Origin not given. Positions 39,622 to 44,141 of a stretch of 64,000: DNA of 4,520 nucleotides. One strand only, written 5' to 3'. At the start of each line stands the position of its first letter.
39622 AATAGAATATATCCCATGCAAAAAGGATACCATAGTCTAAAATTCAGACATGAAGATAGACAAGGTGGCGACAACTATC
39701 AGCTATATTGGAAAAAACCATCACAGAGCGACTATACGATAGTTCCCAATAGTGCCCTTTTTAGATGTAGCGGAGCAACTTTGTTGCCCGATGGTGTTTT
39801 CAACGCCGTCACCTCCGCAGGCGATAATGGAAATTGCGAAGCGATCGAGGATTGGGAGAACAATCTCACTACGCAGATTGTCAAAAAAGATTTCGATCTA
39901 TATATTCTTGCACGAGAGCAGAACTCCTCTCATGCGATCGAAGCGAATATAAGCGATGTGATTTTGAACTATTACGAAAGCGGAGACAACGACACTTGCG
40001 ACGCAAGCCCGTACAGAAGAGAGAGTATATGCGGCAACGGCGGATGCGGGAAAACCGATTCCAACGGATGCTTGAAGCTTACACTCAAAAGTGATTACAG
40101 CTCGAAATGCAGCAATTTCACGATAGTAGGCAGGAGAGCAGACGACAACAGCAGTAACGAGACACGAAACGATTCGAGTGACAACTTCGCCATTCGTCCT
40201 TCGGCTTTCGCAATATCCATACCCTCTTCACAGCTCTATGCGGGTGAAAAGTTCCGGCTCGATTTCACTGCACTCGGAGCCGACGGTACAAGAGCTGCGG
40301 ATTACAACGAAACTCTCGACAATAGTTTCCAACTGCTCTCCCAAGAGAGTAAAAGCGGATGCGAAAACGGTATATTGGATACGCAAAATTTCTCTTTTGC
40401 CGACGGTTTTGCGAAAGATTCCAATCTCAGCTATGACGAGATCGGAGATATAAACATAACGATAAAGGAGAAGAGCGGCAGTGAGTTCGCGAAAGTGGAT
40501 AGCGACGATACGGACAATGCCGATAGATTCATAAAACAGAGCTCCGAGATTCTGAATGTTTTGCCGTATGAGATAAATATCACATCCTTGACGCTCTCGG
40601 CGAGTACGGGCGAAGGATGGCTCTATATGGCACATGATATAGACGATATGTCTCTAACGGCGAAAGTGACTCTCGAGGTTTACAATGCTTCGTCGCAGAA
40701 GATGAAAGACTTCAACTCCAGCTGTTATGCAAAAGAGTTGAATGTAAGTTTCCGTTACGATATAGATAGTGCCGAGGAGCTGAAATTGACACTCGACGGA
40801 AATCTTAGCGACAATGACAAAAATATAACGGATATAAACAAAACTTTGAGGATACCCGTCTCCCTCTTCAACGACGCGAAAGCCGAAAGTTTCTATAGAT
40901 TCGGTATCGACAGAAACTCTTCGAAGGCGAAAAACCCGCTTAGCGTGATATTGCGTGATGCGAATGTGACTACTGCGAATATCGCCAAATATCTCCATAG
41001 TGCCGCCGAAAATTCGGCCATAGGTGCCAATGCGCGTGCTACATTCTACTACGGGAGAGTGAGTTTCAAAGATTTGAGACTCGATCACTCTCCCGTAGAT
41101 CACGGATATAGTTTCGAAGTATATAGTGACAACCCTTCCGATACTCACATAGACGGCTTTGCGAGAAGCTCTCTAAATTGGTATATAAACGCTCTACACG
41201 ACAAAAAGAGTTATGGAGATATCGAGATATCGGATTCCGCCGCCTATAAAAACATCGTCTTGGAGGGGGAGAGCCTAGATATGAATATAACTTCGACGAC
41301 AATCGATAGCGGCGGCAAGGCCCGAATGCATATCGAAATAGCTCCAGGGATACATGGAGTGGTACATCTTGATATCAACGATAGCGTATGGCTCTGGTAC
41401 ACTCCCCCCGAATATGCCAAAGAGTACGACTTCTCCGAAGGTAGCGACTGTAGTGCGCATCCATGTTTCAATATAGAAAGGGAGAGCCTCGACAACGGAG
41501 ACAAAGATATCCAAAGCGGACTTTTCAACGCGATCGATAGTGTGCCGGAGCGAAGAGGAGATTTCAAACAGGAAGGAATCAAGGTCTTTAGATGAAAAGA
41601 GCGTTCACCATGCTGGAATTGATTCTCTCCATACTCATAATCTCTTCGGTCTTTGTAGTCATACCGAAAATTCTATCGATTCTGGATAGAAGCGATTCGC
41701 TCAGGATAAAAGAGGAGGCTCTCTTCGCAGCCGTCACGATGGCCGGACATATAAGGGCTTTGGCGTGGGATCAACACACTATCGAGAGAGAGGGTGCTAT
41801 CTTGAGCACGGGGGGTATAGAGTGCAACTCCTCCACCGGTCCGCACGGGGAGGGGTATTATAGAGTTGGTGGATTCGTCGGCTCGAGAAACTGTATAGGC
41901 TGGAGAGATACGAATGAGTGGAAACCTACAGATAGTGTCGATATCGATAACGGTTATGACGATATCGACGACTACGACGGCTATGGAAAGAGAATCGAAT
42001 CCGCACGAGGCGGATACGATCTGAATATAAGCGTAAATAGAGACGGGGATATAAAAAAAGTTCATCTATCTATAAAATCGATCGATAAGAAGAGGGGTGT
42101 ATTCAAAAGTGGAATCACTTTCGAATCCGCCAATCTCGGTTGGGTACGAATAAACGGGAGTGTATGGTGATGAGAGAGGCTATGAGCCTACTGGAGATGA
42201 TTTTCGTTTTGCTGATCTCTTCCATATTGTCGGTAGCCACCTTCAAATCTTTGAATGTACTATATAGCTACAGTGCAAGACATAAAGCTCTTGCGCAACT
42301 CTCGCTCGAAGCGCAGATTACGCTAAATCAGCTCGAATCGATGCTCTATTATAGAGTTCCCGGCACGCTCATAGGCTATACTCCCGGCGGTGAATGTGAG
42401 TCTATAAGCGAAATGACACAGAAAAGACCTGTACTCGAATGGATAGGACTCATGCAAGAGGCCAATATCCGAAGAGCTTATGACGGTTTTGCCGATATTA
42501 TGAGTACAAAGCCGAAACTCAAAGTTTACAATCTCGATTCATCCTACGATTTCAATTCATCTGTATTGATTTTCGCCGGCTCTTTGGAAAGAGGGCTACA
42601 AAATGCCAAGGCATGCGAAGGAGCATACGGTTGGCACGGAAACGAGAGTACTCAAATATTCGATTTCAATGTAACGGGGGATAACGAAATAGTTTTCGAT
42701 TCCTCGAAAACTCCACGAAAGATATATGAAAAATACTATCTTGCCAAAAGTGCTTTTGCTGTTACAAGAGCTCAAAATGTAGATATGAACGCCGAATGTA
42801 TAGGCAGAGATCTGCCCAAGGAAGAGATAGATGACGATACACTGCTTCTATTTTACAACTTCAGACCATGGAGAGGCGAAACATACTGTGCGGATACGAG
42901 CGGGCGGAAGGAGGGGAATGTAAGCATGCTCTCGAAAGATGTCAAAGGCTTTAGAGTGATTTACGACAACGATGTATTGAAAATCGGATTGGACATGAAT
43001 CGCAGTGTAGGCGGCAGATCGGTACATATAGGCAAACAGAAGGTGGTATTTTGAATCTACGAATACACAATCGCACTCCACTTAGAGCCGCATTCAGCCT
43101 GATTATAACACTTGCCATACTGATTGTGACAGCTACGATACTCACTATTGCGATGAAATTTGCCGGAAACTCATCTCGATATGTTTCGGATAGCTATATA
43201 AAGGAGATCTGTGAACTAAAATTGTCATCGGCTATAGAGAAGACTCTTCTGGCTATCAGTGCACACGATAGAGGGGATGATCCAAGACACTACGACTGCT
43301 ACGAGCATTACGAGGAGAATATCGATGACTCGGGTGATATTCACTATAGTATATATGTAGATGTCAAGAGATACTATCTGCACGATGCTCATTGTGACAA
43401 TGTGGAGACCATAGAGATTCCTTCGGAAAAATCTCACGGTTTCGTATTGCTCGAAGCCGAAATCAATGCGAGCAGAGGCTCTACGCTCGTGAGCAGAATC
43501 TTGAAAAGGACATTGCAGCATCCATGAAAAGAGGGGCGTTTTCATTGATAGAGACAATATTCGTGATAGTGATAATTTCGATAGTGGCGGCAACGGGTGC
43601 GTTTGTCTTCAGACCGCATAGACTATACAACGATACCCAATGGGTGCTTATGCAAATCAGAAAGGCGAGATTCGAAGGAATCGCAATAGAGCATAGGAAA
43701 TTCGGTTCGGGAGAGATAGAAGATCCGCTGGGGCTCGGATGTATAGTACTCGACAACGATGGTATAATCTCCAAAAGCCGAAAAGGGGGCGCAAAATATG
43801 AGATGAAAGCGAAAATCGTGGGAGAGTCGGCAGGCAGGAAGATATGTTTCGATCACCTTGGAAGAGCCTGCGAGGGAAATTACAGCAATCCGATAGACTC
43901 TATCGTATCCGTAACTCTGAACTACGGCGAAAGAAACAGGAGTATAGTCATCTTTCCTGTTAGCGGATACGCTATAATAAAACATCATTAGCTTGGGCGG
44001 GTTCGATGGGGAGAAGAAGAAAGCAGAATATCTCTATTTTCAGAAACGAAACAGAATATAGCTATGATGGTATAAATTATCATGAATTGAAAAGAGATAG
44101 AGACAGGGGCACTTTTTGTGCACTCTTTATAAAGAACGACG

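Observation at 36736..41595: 1619-aa beta-helix / PA14 / LamG / PA14 protein as first gene of the pilus operon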

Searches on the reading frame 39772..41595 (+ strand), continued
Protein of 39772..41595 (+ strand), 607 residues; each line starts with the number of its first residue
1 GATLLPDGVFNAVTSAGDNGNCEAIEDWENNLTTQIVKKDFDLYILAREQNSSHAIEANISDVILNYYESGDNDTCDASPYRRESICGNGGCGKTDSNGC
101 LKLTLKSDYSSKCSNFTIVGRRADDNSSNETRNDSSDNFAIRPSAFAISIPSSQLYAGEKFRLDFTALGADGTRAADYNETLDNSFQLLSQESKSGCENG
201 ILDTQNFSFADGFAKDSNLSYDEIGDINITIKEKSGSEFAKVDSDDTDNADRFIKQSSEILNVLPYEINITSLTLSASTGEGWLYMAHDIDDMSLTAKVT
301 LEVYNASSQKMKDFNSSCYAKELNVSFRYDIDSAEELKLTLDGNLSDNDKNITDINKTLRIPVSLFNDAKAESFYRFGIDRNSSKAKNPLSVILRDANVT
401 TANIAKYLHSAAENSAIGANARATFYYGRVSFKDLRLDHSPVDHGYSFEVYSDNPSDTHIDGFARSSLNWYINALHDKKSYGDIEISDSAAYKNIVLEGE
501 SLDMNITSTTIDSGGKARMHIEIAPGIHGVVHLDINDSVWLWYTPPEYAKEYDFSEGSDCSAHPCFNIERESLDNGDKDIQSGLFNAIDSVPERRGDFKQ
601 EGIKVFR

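Call 76: find_encoding_contigs(protein=P0019, flank=10000, max_places=2)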
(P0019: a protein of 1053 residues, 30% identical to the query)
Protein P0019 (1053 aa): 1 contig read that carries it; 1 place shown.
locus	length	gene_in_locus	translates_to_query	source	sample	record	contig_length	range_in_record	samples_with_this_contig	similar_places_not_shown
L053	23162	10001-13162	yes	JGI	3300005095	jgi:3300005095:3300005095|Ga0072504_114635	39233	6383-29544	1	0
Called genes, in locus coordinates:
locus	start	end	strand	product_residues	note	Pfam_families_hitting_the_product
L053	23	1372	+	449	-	PF02881:SRP54_N, PF06414:Zeta_toxin (faint), PF00448:SRP54, PF01656:CbiA, PF02978:SRP_SPB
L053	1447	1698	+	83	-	PF00886:Ribosomal_S16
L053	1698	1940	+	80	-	PF13083:KH_KhpA-B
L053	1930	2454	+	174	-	PF01782:RimM, PF05239:PRC (weak), PF24986:PRC_RimM (weak)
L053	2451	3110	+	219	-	PF01746:tRNA_m1G_MT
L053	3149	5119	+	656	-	PF00072:Response_reg, PF00989:PAS, PF08447:PAS_3, PF13426:PAS_9, PF00563:EAL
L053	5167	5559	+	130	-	PF01245:Ribosomal_L19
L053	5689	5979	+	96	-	-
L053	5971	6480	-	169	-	PF00551:Formyl_trans_N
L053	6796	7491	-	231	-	PF00149:Metallophos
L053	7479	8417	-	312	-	PF01171:ATP_bind_3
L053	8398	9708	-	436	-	PF00919:UPF0004, PF04055:Radical_SAM, PF18693:TRAM_2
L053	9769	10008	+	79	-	-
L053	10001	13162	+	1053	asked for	PF13229:Beta_helix, PF05048:NosD, PF13229:Beta_helix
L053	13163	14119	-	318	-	PF03734:YkuD, PF24125:Cds6_C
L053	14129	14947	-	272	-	PF02569:Pantoate_ligase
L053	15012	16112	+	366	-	PF03462:PCRF, PF00472:RF-1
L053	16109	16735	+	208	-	-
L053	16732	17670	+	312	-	-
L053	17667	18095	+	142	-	-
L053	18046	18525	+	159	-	PF07963:N_methyl (weak)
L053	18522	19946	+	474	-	-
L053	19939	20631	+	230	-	-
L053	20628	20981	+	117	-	-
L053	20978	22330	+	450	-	PF00263:Secretin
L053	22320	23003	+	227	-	PF20720:nSTAND3 (weak), PF13245:AAA_19 (faint), PF13401:AAA_22 (faint)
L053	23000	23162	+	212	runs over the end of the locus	-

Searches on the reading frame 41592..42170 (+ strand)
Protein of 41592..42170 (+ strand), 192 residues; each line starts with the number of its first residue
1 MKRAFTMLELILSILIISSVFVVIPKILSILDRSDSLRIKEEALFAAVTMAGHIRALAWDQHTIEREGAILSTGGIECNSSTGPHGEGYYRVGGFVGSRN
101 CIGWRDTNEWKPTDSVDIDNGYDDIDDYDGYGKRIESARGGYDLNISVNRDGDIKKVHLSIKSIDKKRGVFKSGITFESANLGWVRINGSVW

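Call 7: search_protein_families(library=pfam, proteins=[window:41592-42170:+], max_evalue=0.01)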
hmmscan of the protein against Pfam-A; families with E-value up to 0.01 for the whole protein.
window:41592-42170:+ (192 aa): 0 families

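Call 8: search_protein_families(library=ncbifam, proteins=[window:41592-42170:+], max_evalue=0.01)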
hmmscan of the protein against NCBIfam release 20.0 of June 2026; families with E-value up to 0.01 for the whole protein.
window:41592-42170:+ (192 aa): 3 families
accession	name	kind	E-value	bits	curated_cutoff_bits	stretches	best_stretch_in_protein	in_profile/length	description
NF041002.1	pilin_ComGF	equivalog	0.00054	20.2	80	1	3-34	2-33/139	competence type IV pilus minor pilin ComGF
NF041013.1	T4P_ComGE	equivalog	0.0066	16.5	49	0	3-47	4-49/83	competence type IV pilus minor pilin ComGE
TIGR02532.1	IV_pilin_GFxxxE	domain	0.0067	16.2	16.3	0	2-23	1-22/24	prepilin-type N-terminal cleavage/methylation domain-containing protein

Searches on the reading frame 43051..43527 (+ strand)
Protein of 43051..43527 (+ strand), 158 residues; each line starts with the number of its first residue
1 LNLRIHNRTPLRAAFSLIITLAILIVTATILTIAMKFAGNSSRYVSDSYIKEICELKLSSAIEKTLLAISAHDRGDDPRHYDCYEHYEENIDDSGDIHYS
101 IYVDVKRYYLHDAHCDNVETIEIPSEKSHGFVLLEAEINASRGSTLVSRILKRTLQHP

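Call 7: search_protein_families(library=pfam, proteins=[window:43051-43527:+], max_evalue=0.01)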
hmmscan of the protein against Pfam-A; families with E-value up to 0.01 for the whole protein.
window:43051-43527:+ (158 aa): 2 families
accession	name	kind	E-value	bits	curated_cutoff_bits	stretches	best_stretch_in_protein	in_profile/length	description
PF18160.6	SLATT_5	-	0.0012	18.7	29.5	1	21-109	65-151/192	SMODS and SLOG-associating 2TM effector domain family 5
PF14904.11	FAM86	-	0.0052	17.2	23.5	0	132-158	27-53/94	Family of unknown function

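Call 8: search_protein_families(library=ncbifam, proteins=[window:43051-43527:+], max_evalue=0.01)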
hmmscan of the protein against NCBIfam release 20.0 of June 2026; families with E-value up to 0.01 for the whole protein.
window:43051-43527:+ (158 aa): 0 families

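Call 72: search_solved_structures(query=A6, max_evalue=10, show_alignments=2)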
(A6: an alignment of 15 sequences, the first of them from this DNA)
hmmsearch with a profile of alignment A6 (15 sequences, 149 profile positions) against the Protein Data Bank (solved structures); distinct sequences matched with E-value up to 10: 1.
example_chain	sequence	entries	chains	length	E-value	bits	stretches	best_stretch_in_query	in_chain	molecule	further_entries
1zq1_C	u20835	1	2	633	1.5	11.9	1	18-148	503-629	Glutamyl-tRNA(Gln) amidotransferase subunit E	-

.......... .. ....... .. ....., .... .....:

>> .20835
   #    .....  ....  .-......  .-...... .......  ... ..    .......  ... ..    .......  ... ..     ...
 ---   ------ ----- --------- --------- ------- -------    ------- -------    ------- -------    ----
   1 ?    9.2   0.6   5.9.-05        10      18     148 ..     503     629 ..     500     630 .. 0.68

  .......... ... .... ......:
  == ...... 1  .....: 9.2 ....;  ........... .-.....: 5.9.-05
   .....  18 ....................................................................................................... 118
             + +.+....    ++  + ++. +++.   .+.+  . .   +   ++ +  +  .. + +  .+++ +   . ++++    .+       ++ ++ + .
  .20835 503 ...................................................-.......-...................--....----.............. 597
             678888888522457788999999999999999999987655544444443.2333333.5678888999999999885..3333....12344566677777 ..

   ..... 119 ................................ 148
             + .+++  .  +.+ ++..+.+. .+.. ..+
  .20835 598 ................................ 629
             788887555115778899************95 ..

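Call 73: search_protein_families(library=pfam, alignment_id=A6, max_evalue=1)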
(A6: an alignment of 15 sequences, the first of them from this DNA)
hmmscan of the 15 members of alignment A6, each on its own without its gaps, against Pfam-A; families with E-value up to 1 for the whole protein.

A. member 1, seq(158 aa): 3 families
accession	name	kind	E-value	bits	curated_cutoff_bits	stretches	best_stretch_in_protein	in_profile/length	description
PF18160.6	SLATT_5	-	0.0012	18.7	29.5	1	21-109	65-151/192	SMODS and SLOG-associating 2TM effector domain family 5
PF14904.11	FAM86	-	0.0052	17.2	23.5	1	132-158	27-53/94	Family of unknown function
PF13748.11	ABC_membrane_3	-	0.09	12.6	27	1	15-101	136-212/237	ABC transporter transmembrane region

B. families by the number of members that match (of 15 scanned): 11 families
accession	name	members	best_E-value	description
PF18160.6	SLATT_5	1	0.0012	SMODS and SLOG-associating 2TM effector domain family 5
PF05568.16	ASFV_J13L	1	0.0013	African swine fever virus J13L protein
PF14904.11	FAM86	1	0.0052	Family of unknown function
PF25513.1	P2_C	1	0.034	Viral coat protein P2 C-terminal domain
PF11346.13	DUF3149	1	0.039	Protein of unknown function (DUF3149)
PF14584.11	DUF4446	1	0.065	Protein of unknown function (DUF4446)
PF13027.11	DUF3888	1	0.069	Protein of unknown function (DUF3888)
PF13748.11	ABC_membrane_3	1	0.09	ABC transporter transmembrane region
PF15114.11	UPF0640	1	0.1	Uncharacterised protein family UPF0640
PF03749.19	SfsA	1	0.19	Sugar fermentation stimulation protein RE domain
PF23690.1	YqfI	1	0.43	YqfI-like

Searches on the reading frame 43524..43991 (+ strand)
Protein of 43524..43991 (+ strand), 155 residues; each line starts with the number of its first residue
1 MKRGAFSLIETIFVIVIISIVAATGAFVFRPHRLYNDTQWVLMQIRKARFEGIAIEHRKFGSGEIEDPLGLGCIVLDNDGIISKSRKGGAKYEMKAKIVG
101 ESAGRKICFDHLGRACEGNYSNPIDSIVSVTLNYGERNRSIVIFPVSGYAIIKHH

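Call 7: search_protein_families(library=pfam, proteins=[window:43524-43991:+], max_evalue=0.01)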
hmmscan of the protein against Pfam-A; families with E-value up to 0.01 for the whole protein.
window:43524-43991:+ (155 aa): 1 family
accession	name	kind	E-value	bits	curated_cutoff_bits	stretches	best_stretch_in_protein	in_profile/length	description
PF07963.17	N_methyl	-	0.0002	21.2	21.2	1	2-24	3-25/27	Prokaryotic N-terminal methylation motif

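Call 8: search_protein_families(library=ncbifam, proteins=[window:43524-43991:+], max_evalue=0.01)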
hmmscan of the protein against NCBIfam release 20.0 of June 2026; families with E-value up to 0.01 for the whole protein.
window:43524-43991:+ (155 aa): 1 family
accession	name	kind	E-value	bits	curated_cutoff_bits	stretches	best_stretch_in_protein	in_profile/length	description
TIGR02532.1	IV_pilin_GFxxxE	domain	0.0013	18.5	16.3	1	5-24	3-22/24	prepilin-type N-terminal cleavage/methylation domain-containing protein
